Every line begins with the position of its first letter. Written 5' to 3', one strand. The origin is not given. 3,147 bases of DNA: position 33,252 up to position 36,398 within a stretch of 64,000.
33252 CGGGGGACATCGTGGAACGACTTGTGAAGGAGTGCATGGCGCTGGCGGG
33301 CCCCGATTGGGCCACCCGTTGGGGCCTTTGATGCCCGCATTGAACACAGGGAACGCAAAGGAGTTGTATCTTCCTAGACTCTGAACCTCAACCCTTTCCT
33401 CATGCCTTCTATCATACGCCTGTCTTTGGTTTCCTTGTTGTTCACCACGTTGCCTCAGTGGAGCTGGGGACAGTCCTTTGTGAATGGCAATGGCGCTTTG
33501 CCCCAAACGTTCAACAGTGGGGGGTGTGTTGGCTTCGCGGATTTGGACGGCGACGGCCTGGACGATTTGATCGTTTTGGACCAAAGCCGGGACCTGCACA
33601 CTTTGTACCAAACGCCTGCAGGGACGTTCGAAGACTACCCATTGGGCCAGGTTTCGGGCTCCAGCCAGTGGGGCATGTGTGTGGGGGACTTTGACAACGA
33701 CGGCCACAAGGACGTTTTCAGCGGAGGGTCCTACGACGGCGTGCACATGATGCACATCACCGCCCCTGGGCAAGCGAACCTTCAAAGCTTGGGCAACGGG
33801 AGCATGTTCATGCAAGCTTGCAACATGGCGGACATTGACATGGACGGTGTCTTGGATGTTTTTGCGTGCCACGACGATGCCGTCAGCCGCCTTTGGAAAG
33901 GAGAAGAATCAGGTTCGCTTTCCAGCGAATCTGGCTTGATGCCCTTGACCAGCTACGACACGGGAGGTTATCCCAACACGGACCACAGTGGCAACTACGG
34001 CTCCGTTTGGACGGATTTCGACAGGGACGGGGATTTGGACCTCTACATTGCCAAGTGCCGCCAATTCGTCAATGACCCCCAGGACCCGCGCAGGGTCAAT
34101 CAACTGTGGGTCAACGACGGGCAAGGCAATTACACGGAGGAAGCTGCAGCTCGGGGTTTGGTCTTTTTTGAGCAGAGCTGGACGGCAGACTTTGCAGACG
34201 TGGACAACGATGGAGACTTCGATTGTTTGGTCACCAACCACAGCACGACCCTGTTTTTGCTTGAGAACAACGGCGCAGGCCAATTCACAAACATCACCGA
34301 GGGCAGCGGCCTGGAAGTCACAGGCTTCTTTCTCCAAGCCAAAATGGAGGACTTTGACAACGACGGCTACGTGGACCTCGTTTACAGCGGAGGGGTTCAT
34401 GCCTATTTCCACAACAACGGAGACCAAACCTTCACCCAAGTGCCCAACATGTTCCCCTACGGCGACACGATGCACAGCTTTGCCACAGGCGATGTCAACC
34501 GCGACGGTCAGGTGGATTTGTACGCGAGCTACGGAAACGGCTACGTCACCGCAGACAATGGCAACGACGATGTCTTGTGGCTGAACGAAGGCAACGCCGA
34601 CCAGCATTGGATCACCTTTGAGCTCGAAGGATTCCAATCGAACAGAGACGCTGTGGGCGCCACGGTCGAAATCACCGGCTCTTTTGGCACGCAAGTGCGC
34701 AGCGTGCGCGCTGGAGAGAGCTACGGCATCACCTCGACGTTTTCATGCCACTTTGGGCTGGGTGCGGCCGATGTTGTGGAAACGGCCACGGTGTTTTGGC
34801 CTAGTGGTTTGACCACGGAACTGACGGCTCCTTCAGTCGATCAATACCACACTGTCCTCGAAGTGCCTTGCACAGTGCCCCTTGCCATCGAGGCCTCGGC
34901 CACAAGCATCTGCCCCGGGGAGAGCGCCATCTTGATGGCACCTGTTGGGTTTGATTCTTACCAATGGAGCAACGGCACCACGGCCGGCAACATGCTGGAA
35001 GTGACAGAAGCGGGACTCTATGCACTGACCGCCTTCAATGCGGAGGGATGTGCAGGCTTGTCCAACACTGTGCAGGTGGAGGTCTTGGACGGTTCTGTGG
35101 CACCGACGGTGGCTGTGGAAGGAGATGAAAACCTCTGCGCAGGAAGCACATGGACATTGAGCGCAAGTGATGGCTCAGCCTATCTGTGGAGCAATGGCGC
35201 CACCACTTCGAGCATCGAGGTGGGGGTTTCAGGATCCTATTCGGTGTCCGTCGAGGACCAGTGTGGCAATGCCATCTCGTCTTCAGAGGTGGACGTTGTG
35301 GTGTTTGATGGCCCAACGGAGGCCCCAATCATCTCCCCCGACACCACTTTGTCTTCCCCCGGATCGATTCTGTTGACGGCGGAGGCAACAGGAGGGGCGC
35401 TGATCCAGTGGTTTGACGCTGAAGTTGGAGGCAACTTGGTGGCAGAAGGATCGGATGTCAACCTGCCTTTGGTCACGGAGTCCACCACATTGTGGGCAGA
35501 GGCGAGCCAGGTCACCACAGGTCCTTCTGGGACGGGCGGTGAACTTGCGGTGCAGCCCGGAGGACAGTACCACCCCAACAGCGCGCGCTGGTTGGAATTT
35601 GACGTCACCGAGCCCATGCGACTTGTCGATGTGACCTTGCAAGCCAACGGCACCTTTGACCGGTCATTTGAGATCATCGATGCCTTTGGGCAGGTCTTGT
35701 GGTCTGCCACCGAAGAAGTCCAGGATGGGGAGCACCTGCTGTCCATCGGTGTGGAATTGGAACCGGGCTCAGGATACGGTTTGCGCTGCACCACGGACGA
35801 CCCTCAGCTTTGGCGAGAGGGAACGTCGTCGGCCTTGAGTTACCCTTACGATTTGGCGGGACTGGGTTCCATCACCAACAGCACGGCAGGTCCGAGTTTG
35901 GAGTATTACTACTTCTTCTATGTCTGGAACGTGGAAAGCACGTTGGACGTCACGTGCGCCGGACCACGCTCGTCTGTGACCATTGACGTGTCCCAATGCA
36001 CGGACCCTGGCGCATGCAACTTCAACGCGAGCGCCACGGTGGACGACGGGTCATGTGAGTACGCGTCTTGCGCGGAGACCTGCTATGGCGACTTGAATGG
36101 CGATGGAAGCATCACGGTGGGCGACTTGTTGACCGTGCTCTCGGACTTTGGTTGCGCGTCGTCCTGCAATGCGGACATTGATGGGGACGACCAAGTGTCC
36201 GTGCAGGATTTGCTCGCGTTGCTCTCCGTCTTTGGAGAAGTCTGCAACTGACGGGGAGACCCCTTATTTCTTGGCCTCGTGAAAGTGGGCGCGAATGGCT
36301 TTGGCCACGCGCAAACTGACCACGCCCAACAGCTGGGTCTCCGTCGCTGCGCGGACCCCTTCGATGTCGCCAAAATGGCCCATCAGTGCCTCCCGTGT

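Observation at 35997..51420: Four secreted enzymes share a dockerin-like module whose extreme C-terminus is FG-x-x-C-[DN]-stop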

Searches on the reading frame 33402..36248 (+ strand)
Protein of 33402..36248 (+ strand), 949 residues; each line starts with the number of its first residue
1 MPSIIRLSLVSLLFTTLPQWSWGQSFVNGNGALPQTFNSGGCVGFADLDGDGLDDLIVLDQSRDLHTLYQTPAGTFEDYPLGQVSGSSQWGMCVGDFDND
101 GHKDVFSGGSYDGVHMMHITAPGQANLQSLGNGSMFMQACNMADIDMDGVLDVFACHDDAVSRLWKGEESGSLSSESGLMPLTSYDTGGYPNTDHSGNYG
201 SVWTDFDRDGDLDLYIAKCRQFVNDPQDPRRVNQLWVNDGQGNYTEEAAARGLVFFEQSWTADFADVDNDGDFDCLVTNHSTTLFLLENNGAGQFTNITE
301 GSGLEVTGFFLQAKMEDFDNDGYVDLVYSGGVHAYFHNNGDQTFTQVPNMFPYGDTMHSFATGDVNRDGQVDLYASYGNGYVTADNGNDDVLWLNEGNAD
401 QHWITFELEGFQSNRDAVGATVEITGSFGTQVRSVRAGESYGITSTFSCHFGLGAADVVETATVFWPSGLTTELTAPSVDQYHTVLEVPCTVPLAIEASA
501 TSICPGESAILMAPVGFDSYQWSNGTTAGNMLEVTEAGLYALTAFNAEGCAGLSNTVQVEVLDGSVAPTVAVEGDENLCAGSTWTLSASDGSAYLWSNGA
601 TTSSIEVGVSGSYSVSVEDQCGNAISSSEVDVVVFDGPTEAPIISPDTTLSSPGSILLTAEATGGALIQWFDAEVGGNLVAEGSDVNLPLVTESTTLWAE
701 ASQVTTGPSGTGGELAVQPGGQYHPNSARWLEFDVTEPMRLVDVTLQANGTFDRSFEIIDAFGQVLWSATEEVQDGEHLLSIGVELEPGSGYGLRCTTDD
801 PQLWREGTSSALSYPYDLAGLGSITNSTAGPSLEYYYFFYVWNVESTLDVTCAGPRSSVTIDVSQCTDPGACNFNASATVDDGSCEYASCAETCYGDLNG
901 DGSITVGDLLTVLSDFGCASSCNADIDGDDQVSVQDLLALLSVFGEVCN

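Call 10: search_protein_families(library=pfam, proteins=[window:33402-36248:+], max_evalue=0.1)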
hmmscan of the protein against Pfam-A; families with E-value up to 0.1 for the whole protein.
window:33402-36248:+ (949 aa): 5 families
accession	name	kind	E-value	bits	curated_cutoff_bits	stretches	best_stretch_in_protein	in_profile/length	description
PF13517.12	FG-GAP_3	-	3.4e-39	133.7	26.9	6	47-106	1-60/61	FG-GAP-like repeat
PF07593.17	UnbV_ASPIC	-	5.2e-15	55.5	23.4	1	417-484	1-68/68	ASPIC and UnbV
PF19081.6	Ig_7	-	6e-12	46.1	27.3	1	641-705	3-68/84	Ig-like domain CHU_C associated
PF01839.29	FG-GAP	-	2.7e-05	24.4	22.1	0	359-385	4-30/37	FG-GAP repeat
PF00404.24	Dockerin_1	-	0.0081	16.8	22.9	1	895-940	1-52/57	Dockerin type I domain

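Call 11: search_protein_families(library=ncbifam, proteins=[window:33402-36248:+], max_evalue=0.1)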
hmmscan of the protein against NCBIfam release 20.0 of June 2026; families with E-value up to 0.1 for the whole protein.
window:33402-36248:+ (949 aa): 0 families

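Call 63: find_homologous_proteins(query=window:33402-36248:+, max_evalue=1e-20)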
Query window:33402-36248:+ (949 aa): 5028 proteins with E <= 1e-20 among 8000 candidates; the best 120 are listed.
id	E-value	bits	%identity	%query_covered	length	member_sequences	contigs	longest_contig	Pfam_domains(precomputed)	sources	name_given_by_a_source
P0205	0.0e+0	2105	96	100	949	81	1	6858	PF01839.30,PF13517.13,PF07593.19,PF19081.7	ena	-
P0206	0.0e+0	1750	79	100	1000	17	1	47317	PF01839.30,PF13517.13,PF07593.19,PF19081.7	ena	-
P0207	0.0e+0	1744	80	98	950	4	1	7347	PF13517.13,PF07593.19,PF19081.7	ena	-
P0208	0.0e+0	1743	79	99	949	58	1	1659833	PF13517.13,PF07593.19,PF19081.7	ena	-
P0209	0.0e+0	1741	80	97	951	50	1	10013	PF01839.30,PF13517.13,PF07593.19,PF19081.7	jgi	-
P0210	0.0e+0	1734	80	97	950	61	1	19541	PF13517.13,PF07593.19,PF19081.7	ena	-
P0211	0.0e+0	1734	80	97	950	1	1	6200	PF13517.13,PF07593.19,PF19081.7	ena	-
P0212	0.0e+0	1725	78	99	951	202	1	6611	PF13517.13,PF07593.19,PF19081.7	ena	-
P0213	0.0e+0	1721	78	100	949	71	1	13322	PF01839.30,PF13517.13,PF07593.19,PF19081.7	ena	-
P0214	0.0e+0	1711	77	98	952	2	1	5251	PF01839.30,PF13517.13,PF07593.19,PF19081.7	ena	-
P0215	0.0e+0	1701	77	100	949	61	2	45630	PF01839.30,PF13517.13,PF07593.19,PF19081.7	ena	-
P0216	0.0e+0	1694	78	98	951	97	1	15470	PF13517.13,PF07593.19,PF19081.7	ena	-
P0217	0.0e+0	1686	78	97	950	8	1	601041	PF13517.13,PF07593.19,PF19081.7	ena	-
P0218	0.0e+0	1276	66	92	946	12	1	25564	PF13517.13,PF07593.19,PF19081.7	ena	-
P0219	0.0e+0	1265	66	89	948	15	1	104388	PF13517.13,PF07593.19,PF19081.7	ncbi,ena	-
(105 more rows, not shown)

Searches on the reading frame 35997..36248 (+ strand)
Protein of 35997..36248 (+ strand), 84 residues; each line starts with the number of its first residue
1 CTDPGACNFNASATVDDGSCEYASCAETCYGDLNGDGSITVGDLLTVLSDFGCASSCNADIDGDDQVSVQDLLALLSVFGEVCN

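Call 12: search_protein_families(library=pfam, proteins=[window:35997-36248:+], max_evalue=10)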
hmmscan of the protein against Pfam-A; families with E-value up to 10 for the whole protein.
seq(84 aa): 6 families
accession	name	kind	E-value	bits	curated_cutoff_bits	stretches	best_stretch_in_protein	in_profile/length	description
PF13405.12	EF-hand_6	-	2.1e-05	24.3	25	2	32-52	10-30/30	EF-hand domain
PF00036.39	EF-hand_1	-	5e-05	23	25.4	2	32-50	10-28/29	EF hand domain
PF00404.24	Dockerin_1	-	8.9e-05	23.1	22.9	1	30-75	1-52/57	Dockerin type I domain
PF13499.12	EF-hand_7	-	0.002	18.9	30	1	32-75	12-65/67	EF-hand domain pair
PF13202.12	EF-hand_5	-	0.014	15.3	25.9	1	32-47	9-24/25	EF hand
PF07848.18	PaaX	-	0.2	12.4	24.8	1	25-55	5-37/70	PaaX-like protein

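Call 13: search_protein_families(library=ncbifam, proteins=[window:35997-36248:+], max_evalue=10)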
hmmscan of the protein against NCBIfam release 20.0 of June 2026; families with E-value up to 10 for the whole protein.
seq(84 aa): 1 family
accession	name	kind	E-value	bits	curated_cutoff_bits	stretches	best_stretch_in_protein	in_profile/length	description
NF041540.1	dockerin_GC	domain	3.2e-05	24.3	29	1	29-83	1-67/67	GC-type dockerin domain-anchored protein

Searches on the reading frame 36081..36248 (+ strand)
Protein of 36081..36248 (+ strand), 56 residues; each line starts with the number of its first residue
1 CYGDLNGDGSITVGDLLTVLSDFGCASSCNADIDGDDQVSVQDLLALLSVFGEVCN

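Call 18: find_homologous_proteins(query=A1, max_evalue=0.01)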
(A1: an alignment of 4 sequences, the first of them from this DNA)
Query A1 (4 sequences) (56 aa, profile of the alignment): 37 proteins with E <= 0.01 among 83 candidates.
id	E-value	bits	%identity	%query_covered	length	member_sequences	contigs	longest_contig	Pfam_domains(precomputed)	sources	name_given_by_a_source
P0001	1.6e-21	94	52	100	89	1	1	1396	-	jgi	-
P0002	2.9e-20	90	56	98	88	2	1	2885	PF13405.13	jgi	-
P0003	5.8e-20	89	55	100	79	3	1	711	-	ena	-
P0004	2.2e-19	87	54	100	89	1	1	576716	-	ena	-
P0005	2.9e-19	87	52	93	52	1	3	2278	-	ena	-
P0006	1.0e-18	85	64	98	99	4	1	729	PF13405.13,PF07731.21,PF00404.25,PF00036.39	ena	-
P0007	1.5e-18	84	52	82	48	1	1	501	-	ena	-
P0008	2.5e-18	84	48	93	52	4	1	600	-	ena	-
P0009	3.0e-18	83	53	91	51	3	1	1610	-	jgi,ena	jgi:hypothetical protein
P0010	5.5e-18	83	58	98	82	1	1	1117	PF13405.13,PF11617.14,PF00036.39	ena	-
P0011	1.8e-17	81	63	98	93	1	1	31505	-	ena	-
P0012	5.1e-17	79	60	93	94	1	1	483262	-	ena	-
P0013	9.1e-17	79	49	95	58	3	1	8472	-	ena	-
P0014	1.0e-16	78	51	98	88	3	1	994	-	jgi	jgi:hypothetical protein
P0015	1.2e-16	78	52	93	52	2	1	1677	-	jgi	jgi:hypothetical protein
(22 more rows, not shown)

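Call 23: search_protein_families(library=ncbifam, alignment_id=A3, max_evalue=1)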
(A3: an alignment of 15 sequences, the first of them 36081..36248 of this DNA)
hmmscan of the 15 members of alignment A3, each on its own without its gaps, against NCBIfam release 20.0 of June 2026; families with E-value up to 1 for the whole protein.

A. member 1, window:36081-36248:+ (56 aa): 1 family
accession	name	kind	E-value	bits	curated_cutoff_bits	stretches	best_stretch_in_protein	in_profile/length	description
NF041540.1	dockerin_GC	domain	1.2e-05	25.6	29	1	1-55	1-67/67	GC-type dockerin domain-anchored protein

B. families by the number of members that match (of 15 scanned): 7 families
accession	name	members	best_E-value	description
NF041540.1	dockerin_GC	15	9.1e-10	GC-type dockerin domain-anchored protein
NF041520.1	flexitail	5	5.7e-05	flexitail domain-containing putative surface protein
NF045500.1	Omp28_seleno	4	0.0016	Omp28-related selenoprotein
NF049990.1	CellobisidaseCelK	1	0.14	cellulose 1,4-beta-cellobiosidase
NF040559.1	CAS_Csx20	1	0.16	CRISPR-associated protein Csx20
NF002709.0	PRK02529.1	1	0.22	cytochrome b6-f complex subunit PetN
NF040573.1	holin_dep_muram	1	0.41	holin-associated N-acetylmuramidase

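Call 28: search_protein_representatives(alignment_id=A3)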
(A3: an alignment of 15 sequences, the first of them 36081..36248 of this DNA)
Query: 15 sequences, 56 profile positions. Proteins with E-value up to 0.001 (for the whole library): 38320; up to 1e-10: 2718; up to 1e-30: 11. The best 150 are listed.
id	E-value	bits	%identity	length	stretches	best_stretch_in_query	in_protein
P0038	2.1e-44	165.4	-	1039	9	3-54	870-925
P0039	3.0e-41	155.3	-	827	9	3-54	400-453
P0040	6.4e-40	151.0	-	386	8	4-53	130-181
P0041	6.7e-38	144.6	-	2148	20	4-53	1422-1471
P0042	6.9e-38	144.5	-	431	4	3-54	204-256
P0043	2.7e-36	139.5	-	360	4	1-55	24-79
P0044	5.7e-36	138.4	-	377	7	3-44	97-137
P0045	6.3e-35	135.1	-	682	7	1-55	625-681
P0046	1.2e-34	134.2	-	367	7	3-54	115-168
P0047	6.9e-34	131.7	-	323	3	1-52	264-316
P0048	3.3e-32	126.3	-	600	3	1-55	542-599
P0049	1.1e-30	121.4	-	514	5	1-55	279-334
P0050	3.2e-30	120.0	-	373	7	3-51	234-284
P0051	3.6e-30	119.8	-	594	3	2-52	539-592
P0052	3.8e-30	119.7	-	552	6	4-53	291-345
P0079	1.7e-24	101.6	-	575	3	1-56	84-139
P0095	1.0e-22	95.9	-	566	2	1-55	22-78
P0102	3.1e-22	94.4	-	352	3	1-55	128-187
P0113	1.1e-21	92.6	-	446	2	1-53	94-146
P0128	5.1e-21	90.5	-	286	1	1-55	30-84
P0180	3.1e-19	84.8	-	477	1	1-55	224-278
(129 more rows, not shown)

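Call 39: search_solved_structures(query=A3, max_evalue=1, show_alignments=3)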
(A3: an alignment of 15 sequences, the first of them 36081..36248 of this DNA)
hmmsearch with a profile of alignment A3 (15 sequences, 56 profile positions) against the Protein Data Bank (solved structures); distinct sequences matched with E-value up to 1: 229 (the best 60 are shown).
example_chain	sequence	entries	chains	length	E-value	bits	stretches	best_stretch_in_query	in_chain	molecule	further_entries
2y3n_B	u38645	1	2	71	1.1e-09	41.3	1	3-54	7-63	CELLULOSOMAL FAMILY-48 PROCESSIVE GLYCOSIDE HYDROLASE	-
4wi0_B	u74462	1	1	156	2.7e-05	27.3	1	7-53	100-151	Cellulosomal scaffoldin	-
4u3s_B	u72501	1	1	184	2.8e-05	27.3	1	35-54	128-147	Cellulosomal scaffoldin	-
1y6w_A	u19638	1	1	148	6.7e-05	26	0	4-47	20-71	Calmodulin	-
3aka_A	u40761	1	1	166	0.00015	24.9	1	3-40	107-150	Putative calcium binding protein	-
6xxx_AAA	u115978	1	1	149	0.00017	24.8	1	4-48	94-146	Calmodulin-1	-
2jnx_A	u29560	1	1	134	0.00018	24.7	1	4-46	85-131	Calcium binding protein 2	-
2b59_B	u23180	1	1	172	0.00024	24.3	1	3-54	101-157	Cellulosomal scaffolding protein A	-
3akb_A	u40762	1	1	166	0.00024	24.2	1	3-40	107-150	Putative calcium binding protein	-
2ccl_B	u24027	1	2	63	0.00029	24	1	3-47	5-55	ENDO-1,4-BETA-XYLANASE Y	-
6kg9_A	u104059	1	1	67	0.00038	23.6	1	3-48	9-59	And cellulose-binding endoglucanase family 9 CelL ortholog dockerin domain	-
2k0j_A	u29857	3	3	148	0.00049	23.3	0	4-48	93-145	calmodulin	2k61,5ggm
1jfj_A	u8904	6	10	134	0.0005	23.2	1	4-47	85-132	CALCIUM-BINDING PROTEIN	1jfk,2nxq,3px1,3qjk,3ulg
2m7n_A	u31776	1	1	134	0.00055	23.1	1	3-47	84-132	Calcium-binding protein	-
6daf_A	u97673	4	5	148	0.00057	23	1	4-49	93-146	Calmodulin-1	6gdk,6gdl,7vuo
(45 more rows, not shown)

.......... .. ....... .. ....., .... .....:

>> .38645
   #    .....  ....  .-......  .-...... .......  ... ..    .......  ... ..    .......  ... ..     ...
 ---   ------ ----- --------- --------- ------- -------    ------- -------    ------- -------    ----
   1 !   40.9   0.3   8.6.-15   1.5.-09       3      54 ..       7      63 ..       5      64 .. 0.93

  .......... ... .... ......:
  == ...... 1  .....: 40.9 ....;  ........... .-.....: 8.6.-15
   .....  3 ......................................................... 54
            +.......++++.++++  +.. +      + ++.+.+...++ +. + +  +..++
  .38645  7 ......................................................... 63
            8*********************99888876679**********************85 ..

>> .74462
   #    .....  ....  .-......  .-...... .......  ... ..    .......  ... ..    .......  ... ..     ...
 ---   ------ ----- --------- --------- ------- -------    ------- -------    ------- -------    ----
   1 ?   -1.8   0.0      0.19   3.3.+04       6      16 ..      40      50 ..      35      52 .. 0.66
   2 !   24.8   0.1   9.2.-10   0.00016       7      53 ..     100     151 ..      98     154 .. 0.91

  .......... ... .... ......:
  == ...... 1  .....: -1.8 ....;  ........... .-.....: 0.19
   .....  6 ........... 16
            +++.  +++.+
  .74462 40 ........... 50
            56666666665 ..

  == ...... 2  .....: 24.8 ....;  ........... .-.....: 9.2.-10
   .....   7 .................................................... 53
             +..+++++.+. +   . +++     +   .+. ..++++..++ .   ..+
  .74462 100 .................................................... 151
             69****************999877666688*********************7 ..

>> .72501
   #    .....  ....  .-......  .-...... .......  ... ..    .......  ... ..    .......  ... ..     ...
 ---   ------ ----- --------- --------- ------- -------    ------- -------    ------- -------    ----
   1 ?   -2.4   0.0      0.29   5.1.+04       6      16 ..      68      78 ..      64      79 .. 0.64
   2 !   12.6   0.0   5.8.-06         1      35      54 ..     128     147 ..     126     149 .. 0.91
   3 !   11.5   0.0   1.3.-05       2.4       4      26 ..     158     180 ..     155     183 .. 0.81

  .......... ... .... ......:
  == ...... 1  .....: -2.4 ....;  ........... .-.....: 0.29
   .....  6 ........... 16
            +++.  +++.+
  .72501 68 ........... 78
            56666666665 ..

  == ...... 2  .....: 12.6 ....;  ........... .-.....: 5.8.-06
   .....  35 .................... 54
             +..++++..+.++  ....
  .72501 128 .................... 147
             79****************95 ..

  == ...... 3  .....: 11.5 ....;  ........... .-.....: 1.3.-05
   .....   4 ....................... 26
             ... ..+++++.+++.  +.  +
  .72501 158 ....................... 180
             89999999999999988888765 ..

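Call 91: search_protein_families(library=pfam, proteins=[P0128, P0180, P0079, P0095, P0113, P0102, P0043, P0049], max_evalue=0.001)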
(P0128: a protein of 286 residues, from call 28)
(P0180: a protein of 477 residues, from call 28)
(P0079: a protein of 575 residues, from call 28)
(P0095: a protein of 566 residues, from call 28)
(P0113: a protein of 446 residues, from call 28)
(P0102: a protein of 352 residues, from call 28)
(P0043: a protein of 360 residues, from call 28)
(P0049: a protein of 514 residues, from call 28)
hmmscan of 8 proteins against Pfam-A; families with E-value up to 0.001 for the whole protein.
P0128 (286 aa): 2 families
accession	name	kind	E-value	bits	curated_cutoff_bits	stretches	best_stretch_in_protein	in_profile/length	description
PF09603.15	Fib_succ_major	-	1.2e-28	101.1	33.9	1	106-285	1-187/187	Fibrobacter succinogenes major domain (Fib_succ_major)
PF13405.12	EF-hand_6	-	0.00084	19.3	25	0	60-81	9-30/30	EF-hand domain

P0180 (477 aa): 1 family
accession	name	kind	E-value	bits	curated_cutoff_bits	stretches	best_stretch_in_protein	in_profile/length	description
PF09603.15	Fib_succ_major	-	1.7e-30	107.1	33.9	1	300-476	1-187/187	Fibrobacter succinogenes major domain (Fib_succ_major)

P0079 (575 aa): 0 families

P0095 (566 aa): 0 families

P0113 (446 aa): 1 family
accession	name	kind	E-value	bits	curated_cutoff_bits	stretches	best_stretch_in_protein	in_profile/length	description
PF00404.24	Dockerin_1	-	6.1e-06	26.8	22.9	0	96-140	2-52/57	Dockerin type I domain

P0102 (352 aa): 0 families

P0043 (360 aa): 6 families
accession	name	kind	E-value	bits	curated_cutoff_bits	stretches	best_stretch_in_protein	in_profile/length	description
PF00404.24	Dockerin_1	-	3e-17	63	22.9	2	211-256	3-53/57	Dockerin type I domain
PF18962.6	Por_Secre_tail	-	5.5e-13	49.5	27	1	283-359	1-75/75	Secretion system C-terminal sorting domain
PF13202.12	EF-hand_5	-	2.3e-08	33.5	25.9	0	211-223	9-21/25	EF hand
PF13499.12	EF-hand_7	-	2.4e-05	25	30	0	151-223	12-62/67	EF-hand domain pair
PF00036.39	EF-hand_1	-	6.1e-05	22.7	25.4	0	238-253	8-23/29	EF hand domain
PF13405.12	EF-hand_6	-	0.00066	19.6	25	0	89-106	10-27/30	EF-hand domain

P0049 (514 aa): 2 families
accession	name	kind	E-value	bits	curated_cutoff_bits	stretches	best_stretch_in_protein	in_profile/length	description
PF18962.6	Por_Secre_tail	-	3.2e-09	37.4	27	1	436-507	1-71/75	Secretion system C-terminal sorting domain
PF00404.24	Dockerin_1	-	0.00058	20.4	22.9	0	62-140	2-52/57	Dockerin type I domain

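Call 93: find_encoding_contigs(protein=P0043, flank=10000, max_places=3)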
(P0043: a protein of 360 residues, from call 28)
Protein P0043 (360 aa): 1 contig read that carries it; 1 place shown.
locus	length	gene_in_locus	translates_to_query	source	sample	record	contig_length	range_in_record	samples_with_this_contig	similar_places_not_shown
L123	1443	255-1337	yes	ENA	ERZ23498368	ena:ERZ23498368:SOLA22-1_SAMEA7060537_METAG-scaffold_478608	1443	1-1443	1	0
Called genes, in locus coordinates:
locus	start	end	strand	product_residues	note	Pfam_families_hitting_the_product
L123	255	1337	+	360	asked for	PF00404:Dockerin_1 (faint), PF13202:EF-hand_5 (faint), PF13499:EF-hand_7 (faint), PF18962:Por_Secre_tail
